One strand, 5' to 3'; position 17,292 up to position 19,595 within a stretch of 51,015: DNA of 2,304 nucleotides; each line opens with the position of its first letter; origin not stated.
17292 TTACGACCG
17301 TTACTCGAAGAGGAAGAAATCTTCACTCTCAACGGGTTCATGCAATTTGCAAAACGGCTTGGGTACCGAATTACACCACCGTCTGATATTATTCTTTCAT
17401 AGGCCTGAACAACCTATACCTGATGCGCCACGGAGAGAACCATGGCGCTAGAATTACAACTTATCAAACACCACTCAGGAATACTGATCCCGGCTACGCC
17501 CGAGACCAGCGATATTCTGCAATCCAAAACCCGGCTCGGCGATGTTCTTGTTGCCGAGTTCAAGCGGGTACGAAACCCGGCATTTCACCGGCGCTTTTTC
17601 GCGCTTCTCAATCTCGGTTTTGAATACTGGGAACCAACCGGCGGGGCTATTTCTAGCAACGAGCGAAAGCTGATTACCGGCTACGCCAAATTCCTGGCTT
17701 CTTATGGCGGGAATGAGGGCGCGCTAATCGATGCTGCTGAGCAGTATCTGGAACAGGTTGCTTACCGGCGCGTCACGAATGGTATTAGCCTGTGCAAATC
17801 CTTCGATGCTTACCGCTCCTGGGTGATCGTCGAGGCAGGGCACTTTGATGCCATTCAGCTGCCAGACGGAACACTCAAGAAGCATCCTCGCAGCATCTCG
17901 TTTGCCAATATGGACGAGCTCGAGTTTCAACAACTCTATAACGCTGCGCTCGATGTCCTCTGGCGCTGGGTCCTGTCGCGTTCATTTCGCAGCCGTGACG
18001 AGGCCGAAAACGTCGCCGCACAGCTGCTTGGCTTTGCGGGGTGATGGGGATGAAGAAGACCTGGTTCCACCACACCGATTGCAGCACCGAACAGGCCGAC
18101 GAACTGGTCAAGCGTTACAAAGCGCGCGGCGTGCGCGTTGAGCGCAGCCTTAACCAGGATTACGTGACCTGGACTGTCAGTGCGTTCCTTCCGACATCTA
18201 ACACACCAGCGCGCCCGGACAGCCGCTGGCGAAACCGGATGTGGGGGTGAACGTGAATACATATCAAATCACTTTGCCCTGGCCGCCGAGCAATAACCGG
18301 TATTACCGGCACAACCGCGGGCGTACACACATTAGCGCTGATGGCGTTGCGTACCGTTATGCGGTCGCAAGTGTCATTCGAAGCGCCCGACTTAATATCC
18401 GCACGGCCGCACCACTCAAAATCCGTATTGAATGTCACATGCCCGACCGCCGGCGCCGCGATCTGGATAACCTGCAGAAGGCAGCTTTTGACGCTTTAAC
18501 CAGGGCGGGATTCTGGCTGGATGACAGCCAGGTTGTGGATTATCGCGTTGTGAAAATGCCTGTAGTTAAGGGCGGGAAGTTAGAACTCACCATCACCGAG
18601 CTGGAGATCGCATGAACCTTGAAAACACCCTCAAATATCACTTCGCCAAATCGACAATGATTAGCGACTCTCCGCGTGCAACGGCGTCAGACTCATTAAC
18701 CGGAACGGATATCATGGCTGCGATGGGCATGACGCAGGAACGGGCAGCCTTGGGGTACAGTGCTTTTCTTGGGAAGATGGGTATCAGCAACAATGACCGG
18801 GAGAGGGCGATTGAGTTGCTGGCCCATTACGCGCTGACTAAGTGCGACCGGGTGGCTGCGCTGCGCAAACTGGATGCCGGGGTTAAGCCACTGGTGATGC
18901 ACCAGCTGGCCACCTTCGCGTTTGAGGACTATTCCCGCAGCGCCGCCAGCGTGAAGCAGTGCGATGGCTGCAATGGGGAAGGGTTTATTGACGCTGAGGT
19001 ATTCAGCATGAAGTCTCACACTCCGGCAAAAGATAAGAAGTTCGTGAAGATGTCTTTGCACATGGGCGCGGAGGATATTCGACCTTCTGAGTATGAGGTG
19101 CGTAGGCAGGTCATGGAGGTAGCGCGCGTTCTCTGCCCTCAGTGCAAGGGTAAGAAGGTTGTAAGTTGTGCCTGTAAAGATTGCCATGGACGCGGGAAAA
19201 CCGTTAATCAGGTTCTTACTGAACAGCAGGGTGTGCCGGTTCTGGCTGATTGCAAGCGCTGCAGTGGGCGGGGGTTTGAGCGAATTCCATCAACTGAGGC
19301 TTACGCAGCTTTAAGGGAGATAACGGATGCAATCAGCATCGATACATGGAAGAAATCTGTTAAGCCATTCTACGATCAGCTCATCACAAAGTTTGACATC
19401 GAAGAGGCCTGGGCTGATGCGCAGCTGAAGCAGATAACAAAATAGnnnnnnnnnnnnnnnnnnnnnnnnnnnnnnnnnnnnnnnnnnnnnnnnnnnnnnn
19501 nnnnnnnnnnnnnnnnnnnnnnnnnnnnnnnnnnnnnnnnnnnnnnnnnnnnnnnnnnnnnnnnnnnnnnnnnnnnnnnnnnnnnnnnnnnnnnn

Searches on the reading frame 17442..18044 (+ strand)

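Call 50: search_protein_families(library=pfam, proteins=[window:17442-18044:+])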
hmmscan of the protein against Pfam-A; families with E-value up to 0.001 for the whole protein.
window:17442-18044:+ (200 aa): 1 family
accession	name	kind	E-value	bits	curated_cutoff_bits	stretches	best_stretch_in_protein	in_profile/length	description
PF07105.16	DUF1367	-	5.1e-90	300.9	25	1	1-198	1-198/198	Protein of unknown function (DUF1367)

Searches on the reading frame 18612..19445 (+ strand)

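Call 50: search_protein_families(library=pfam, proteins=[window:18612-19445:+])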
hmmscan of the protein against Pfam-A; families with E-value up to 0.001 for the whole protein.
window:18612-19445:+ (277 aa): 2 families
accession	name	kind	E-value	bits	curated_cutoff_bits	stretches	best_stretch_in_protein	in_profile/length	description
PF03589.19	Antiterm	-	1.4e-42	144.2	26.7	2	184-269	3-87/87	Antitermination protein Q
PF00684.25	DnaJ_CXXCXGXG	-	1.4e-06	28.9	32.7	1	175-221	1-51/65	DnaJ central domain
